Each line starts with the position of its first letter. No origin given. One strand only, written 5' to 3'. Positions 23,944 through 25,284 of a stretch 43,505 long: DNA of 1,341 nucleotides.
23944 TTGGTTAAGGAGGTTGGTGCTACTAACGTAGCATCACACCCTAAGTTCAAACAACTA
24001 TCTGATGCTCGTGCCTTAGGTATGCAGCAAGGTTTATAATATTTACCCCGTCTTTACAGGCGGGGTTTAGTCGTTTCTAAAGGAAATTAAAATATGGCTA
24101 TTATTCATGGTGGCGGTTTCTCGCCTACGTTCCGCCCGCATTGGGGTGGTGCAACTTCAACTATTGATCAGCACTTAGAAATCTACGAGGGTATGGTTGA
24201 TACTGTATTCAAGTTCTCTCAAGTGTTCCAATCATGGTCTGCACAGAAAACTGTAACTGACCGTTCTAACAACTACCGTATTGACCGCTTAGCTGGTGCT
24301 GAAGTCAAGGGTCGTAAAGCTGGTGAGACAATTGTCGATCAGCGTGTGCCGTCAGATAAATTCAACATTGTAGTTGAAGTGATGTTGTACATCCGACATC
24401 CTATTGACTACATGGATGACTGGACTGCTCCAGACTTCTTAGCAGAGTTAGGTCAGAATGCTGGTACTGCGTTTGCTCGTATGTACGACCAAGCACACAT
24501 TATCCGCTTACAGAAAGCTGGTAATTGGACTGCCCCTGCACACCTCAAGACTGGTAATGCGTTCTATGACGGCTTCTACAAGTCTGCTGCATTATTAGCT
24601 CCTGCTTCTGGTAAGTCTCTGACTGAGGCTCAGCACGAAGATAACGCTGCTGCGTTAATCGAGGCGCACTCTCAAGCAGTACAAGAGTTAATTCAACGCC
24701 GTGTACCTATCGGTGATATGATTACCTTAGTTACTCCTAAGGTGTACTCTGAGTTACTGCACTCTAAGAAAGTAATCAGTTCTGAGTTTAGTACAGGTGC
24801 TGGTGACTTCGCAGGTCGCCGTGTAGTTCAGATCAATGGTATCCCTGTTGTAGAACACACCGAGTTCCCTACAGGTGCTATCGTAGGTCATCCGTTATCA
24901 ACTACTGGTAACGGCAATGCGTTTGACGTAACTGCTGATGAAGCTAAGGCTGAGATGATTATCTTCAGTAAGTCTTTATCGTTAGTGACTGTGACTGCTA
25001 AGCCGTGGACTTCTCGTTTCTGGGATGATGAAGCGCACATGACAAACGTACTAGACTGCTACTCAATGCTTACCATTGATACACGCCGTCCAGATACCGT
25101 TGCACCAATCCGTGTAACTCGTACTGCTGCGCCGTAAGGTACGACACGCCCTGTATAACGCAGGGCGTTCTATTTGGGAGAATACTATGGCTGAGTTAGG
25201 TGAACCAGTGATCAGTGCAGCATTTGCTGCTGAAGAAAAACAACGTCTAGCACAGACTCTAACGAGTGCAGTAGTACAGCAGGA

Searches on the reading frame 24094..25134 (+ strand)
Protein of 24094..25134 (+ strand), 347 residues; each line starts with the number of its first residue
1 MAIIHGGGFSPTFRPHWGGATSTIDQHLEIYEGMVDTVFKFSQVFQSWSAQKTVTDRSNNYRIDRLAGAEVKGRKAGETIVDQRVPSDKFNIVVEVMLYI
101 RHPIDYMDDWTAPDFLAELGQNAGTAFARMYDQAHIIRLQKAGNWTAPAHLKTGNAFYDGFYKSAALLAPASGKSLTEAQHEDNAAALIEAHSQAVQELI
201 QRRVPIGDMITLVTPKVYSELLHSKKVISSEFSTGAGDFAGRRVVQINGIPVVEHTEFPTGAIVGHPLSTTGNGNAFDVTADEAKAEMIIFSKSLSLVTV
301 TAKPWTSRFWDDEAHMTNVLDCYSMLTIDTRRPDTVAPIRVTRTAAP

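Call 67: search_protein_families(library=pfam, proteins=[window:24094-25134:+], max_evalue=0.001)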
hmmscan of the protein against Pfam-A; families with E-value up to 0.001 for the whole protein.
window:24094-25134:+ (347 aa): 1 family
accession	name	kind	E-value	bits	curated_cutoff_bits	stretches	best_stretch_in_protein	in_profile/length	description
PF21703.3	Gp10A-like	-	1.1e-06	29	27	1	174-284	104-219/279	Major capsid protein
